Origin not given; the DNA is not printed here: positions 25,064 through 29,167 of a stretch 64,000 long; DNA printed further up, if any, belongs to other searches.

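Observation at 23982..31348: Tightly coupled operon of OM beta-barrel, decahaem cytochrome/beta-propeller fusion and NHL beta-propeller: candidate porin-cytochrome redox module of uncharacterised architecture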

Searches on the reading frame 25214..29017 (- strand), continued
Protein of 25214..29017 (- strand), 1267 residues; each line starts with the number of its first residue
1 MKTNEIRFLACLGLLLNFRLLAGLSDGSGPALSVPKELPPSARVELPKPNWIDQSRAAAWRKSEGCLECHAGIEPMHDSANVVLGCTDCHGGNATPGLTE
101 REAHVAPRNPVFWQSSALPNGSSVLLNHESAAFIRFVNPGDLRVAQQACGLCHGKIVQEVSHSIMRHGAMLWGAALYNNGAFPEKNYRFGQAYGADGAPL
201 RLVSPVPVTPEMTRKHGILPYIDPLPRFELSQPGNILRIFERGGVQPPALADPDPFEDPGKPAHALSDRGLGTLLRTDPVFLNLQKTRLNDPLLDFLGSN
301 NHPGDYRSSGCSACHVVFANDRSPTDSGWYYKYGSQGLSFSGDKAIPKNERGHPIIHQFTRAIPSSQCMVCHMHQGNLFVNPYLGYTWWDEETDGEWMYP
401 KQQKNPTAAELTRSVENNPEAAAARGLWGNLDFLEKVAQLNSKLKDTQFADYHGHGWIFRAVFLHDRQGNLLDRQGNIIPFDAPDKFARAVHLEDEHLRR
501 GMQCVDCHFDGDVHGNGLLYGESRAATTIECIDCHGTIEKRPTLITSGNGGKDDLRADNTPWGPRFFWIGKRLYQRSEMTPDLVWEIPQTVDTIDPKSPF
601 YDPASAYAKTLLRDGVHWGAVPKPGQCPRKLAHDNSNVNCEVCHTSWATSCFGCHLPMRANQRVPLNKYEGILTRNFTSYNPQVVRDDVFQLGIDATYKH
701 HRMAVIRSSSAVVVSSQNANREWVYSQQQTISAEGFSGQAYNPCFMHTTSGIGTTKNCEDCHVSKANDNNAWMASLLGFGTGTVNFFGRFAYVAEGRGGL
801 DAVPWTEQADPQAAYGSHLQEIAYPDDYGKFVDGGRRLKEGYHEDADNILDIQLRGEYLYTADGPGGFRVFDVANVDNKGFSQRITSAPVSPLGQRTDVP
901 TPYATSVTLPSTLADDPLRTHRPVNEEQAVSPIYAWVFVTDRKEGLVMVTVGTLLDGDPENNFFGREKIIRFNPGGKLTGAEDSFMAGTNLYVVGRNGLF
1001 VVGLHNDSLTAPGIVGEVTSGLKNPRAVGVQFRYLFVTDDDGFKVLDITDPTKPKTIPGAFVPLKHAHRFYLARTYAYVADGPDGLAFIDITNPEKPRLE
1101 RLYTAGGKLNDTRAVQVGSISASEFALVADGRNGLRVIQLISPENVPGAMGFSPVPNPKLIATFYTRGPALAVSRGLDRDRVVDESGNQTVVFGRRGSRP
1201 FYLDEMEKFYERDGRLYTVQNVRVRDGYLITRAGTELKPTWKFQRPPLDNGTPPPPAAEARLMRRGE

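Call 23: find_related_loci(query=A2, collection=genome_contigs, flank=10000)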
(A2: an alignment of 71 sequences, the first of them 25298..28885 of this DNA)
Query A2 (1196 aa) in genome_contigs; peptide patterns used: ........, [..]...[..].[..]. (x = any residue, [..] = any of these).
600 stretches matched a pattern (row limit reached: there are more); 596 encode a relative of the query (tblastn E <= 1e-3); the best 80 are kept; 80 distinct loci.
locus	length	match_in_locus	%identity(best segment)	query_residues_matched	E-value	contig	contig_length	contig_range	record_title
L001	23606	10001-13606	77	3-1195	0e+0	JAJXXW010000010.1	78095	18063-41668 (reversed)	MAG: bacterium isolate BP6.bin43 NODE_494_length_78095_cov_4.233455, whole genome shotgun sequence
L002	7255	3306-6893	77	2-1196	0e+0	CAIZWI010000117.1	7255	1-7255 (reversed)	MAG: uncultured Verrucomicrobia subdivision 3 bacterium isolate I-3_bin-103 genome assembly, contig: bin-103:117/467, wh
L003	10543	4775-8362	77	2-1196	0e+0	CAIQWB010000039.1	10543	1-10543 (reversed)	MAG: uncultured Verrucomicrobia subdivision 3 bacterium isolate AlinenLipids_bin-9528 genome assembly, contig: bin-9528:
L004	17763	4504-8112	76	2-1195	0e+0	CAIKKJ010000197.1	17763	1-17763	MAG: uncultured Verrucomicrobia subdivision 3 bacterium isolate Umea1_bin-1418 genome assembly, contig: bin-1418:197/213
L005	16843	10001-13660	71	6-1194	0e+0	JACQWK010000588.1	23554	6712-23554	MAG: Verrucomicrobia bacterium isolate NC_groundwater_1487_Ag_S-0.65um_59_29 S_p65_S5_coassembly_k141_4308071, whole gen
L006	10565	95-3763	70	1-1195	0e+0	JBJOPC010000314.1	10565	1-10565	MAG: Verrucomicrobiota bacterium isolate watershed3_2019_sw_WHONDRS-S19S_0084_B_bin.30 scaffold_1253636, whole genome sh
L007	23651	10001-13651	71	6-1193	0e+0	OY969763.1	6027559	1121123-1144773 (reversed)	MAG: uncultured Verrucomicrobiae bacterium isolate MFD04967.bin.c.2 genome assembly, chromosome: 1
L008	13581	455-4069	71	6-1193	0e+0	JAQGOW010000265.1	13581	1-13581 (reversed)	MAG: Verrucomicrobiales bacterium isolate RYN_623 scaffold_5110045, whole genome shotgun sequence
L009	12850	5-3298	76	108-1196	0e+0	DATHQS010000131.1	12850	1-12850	MAG TPA_asm: Candidatus Acidiferrales bacterium isolate SMAG_U12745 k141_4237384, whole genome shotgun sequence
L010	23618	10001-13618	69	1-1196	0e+0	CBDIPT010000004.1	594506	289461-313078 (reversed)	MAG: Limisphaerales bacterium isolate CRY1-m2-bin11 genome assembly, contig: CRY1-CANU-35, whole genome shotgun sequence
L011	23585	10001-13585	79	2-1196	0e+0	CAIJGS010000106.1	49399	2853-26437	MAG: uncultured Verrucomicrobia subdivision 3 bacterium isolate Umea2p1_bin-1422 genome assembly, contig: bin-1422:106/3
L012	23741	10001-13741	66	1-1194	0e+0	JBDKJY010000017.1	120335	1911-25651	MAG: Verrucomicrobiota bacterium isolate gunnisonriver_2019_sw_WHONDRS-S19S_0062_A_bin.17 scaffold_0000039, whole genome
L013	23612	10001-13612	69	3-1195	0e+0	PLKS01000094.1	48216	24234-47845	MAG: Opitutaceae bacterium isolate palsa_1470 73.20120800_P2M.6_contig_1678, whole genome shotgun sequence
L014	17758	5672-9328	68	3-1190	0e+0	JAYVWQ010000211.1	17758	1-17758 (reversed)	MAG: Akkermansia sp. isolate GL82_UP_concoct_189_sub GL82_UP_concoct_189_sub_210, whole genome shotgun sequence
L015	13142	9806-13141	73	1-1109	0e+0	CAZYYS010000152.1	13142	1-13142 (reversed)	MAG TPA_asm: uncultured Verrucomicrobiota bacterium isolate SRP237561_co1_386 genome assembly, contig: NODE_8651_length_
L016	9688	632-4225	69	5-1195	0e+0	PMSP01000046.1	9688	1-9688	MAG: Opitutaceae bacterium isolate palsa_1380 73.20110700_P1M.12_contig_1480, whole genome shotgun sequence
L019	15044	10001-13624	67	6-1195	0e+0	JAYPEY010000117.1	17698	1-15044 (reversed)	MAG: Verrucomicrobiales bacterium isolate 139579_S180_rosella_bins.tsv.082 NODE_3251_length_17698_cov_10.866519, whole g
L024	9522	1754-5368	68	2-1195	0e+0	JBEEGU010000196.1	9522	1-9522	MAG: Verrucomicrobiota bacterium isolate BP_779 scaffold_2313396, whole genome shotgun sequence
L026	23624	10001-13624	67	3-1195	0e+0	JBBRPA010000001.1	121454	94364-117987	MAG: Chthoniobacterales bacterium isolate La1_metabat2.366 LA1C_B2.366_k141_2019020L_121454_cov_40.6208, whole genome sh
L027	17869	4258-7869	68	3-1195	0e+0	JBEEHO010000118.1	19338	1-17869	MAG: Verrucomicrobiota bacterium isolate BP_760 scaffold_4234436, whole genome shotgun sequence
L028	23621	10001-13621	67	2-1195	0e+0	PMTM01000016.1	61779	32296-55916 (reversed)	MAG: Spartobacteria bacterium isolate palsa_1382 73.20110700_P2D.48_contig_1203, whole genome shotgun sequence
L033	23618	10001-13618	68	2-1195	0e+0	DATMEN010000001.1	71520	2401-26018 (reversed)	MAG TPA_asm: Chthoniobacterales bacterium isolate SMAG_U13437 k141_4607728, whole genome shotgun sequence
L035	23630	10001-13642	67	2-1195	0e+0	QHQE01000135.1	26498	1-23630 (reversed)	MAG: Verrucomicrobia bacterium isolate AV134 14_1009_09_30cm_scaffold_1152_curated, whole genome shotgun sequence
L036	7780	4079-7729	67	2-1195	0e+0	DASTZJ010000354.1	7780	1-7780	MAG TPA_asm: Candidatus Udaeobacter sp. isolate SMAG_U2465 k141_1662026, whole genome shotgun sequence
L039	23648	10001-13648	67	3-1195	0e+0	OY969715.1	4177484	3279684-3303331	MAG: uncultured Verrucomicrobiae bacterium isolate MFD01916.bin.1.1 genome assembly, chromosome: 1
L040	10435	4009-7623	67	3-1195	0e+0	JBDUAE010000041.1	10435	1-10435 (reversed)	MAG: Chthoniobacterales bacterium isolate cluster4_bin.183 NODE_17211_length_10435_cov_15.658574, whole genome shotgun s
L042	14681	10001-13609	67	3-1195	0e+0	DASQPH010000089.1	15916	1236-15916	MAG TPA_asm: Chthoniobacterales bacterium isolate SMAG_U10825 k141_2501118, whole genome shotgun sequence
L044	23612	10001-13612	66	3-1195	0e+0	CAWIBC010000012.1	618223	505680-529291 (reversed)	MAG: uncultured Verrucomicrobiae bacterium isolate MFD01275.bin.2.126 genome assembly, contig: contig_2229, whole genome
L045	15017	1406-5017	66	3-1195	0e+0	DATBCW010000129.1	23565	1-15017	MAG TPA_asm: Chthoniobacterales bacterium isolate SMAG_U5795 k141_3031261, whole genome shotgun sequence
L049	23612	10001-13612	66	3-1195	0e+0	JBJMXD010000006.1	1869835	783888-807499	MAG: Chthoniobacterales bacterium isolate H3_16_all_fractions_metab_conc_1_58_0 k255_7624711, whole genome shotgun seque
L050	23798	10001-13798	64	8-1195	0e+0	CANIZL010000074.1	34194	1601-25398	MAG: Verrucomicrobia bacterium isolate RH-18aug17-364 genome assembly, contig: RH-18aug17-C2936, whole genome shotgun se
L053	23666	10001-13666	66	3-1195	0e+0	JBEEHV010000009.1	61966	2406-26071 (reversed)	MAG: Verrucomicrobiota bacterium isolate BP_754 scaffold_395463, whole genome shotgun sequence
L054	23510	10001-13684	63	1-1195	0e+0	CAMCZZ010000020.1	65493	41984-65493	MAG: Akkermansia muciniphila isolate ME-09jul19-75 genome assembly, contig: ME-09jul19-C352, whole genome shotgun sequen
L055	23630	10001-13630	65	3-1195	0e+0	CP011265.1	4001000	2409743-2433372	Verrucomicrobia bacterium IMCC26134, complete genome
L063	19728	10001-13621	62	2-1195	0e+0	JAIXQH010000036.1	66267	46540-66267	MAG: Verrucomicrobiaceae bacterium isolate C4_MAG_00019 pond_C4_MAG_00019_000000000020, whole genome shotgun sequence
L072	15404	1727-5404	60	2-1195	0e+0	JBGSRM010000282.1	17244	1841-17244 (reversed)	MAG: Akkermansiaceae bacterium isolate JTS-AC358 k141_2560678, whole genome shotgun sequence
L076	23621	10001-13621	62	2-1195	0e+0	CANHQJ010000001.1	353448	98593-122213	MAG: Verrucomicrobiae bacterium isolate RE-26jul17-9 genome assembly, contig: RE-26jul17-C11, whole genome shotgun seque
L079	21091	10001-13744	67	1-1195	0e+0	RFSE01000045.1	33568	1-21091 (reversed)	MAG: Proteobacteria bacterium isolate WB4_2_1501 contig_100_44, whole genome shotgun sequence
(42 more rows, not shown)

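Call 37: predict_structure(alignment_id=A2)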
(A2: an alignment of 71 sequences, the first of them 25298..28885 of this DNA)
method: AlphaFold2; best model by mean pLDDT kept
length: 1196 residues; sequences in the alignment: 71
mean_pLDDT: 46.6   pTM: 0.43
mean pLDDT of the five models: 46.6, 40.0, 39.9, 36.4, 35.7
residues with pLDDT >= 90: 92; 70-90: 142; 50-70: 192; < 50: 770
segments of 3 or more residues with pLDDT < 50: 1-9, 40-63, 68-82, 108-162, 173-175, 178-362, 366-420, 447-524, 527-529, 531-552, 557-744, 763-771, 830-853, 867-885, 1076-1078, 1099-1110, 1132-1168, 1171-1178
pLDDT, mean of each block of 10 residues (from residue 1): 39 62 53 53 39 39 50 34 58 55 51 39 25 25 28 40 53 47 28 25 35 34 25 22 23 23 24 23 29 24 27 23 24 24 25 35 48 39 39 37 28 33 58 66 49 36 41 26 24 30 40 37 49 44 42 49 37 34 32 26 24 24 24 22 23 25 23 24 24 24 27 26 26 23 60 73 45 51 63 55 68 58 55 31 34 60 59 31 52 84 73 57 78 90 85 92 80 93 87 96 91 93 86 91 91 93 88 61 86 70 34 77 83 33 24 30 44 46 67 53
secondary structure, 60 per line:
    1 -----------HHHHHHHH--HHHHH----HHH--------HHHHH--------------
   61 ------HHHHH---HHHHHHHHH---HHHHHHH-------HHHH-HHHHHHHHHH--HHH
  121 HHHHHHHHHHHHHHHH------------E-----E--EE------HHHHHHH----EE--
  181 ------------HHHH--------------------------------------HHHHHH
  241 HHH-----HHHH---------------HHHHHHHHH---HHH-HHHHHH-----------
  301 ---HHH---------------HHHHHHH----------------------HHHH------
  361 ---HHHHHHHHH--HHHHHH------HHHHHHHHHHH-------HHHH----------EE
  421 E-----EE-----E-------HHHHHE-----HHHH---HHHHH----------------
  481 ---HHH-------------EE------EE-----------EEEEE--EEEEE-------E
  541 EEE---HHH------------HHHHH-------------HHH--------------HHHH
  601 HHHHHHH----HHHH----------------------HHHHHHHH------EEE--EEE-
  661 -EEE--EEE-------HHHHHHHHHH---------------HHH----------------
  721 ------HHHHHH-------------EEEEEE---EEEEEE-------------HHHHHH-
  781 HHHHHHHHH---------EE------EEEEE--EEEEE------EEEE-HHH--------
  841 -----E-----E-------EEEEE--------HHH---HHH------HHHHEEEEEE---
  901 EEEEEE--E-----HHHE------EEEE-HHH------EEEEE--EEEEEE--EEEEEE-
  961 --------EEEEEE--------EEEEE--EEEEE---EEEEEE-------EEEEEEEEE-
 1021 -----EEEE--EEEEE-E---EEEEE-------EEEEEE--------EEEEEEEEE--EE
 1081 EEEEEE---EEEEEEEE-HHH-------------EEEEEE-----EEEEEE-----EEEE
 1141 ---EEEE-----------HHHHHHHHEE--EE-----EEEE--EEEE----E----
elements in order (helices of 4 or more, strands of 3 or more residues): H12-19 H22-26 H42-46 H67-71 H75-83 H87-93 H101-104 H106-115 H118-136 H166-172 H193-196 H235-243 H249-252 H268-276 H284-289 H322-328 H351-354 H364-372 H375-380 H387-397 H405-408 E419-421 H442-446 H453-456 H460-464 E521-525 E528-532 E540-543 H562-566 H597-607 H612-615 H638-645 E652-654 E657-659 E662-664 E667-669 H677-686 H727-732 E746-751 E755-760 H774-779 H781-789 E807-811 E814-818 E825-828 E860-864 H888-891 E892-897 E901-906 E925-928 E939-943 E946-951 E954-959 E969-974 E983-987 E990-994 E998-1003 E1011-1019 E1026-1029 E1032-1036 E1042-1046 E1054-1059 E1068-1076 E1079-1086 E1090-1097 E1115-1120 E1126-1131 E1137-1140 E1144-1147 H1159-1166 E1178-1181 E1184-1187

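Call 39: search_solved_structures(query=A2, max_evalue=10, show_alignments=3)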
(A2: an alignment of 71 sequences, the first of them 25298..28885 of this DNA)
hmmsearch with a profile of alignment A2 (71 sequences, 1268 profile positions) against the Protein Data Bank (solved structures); distinct sequences matched with E-value up to 10: 2.
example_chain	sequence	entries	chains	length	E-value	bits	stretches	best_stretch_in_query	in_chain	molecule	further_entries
2ozy_A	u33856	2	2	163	0.31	11.6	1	63-156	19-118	Cytochrome c-type protein nrfB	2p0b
7ant_A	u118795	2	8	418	2.7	8.5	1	907-981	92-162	Cytochrome P450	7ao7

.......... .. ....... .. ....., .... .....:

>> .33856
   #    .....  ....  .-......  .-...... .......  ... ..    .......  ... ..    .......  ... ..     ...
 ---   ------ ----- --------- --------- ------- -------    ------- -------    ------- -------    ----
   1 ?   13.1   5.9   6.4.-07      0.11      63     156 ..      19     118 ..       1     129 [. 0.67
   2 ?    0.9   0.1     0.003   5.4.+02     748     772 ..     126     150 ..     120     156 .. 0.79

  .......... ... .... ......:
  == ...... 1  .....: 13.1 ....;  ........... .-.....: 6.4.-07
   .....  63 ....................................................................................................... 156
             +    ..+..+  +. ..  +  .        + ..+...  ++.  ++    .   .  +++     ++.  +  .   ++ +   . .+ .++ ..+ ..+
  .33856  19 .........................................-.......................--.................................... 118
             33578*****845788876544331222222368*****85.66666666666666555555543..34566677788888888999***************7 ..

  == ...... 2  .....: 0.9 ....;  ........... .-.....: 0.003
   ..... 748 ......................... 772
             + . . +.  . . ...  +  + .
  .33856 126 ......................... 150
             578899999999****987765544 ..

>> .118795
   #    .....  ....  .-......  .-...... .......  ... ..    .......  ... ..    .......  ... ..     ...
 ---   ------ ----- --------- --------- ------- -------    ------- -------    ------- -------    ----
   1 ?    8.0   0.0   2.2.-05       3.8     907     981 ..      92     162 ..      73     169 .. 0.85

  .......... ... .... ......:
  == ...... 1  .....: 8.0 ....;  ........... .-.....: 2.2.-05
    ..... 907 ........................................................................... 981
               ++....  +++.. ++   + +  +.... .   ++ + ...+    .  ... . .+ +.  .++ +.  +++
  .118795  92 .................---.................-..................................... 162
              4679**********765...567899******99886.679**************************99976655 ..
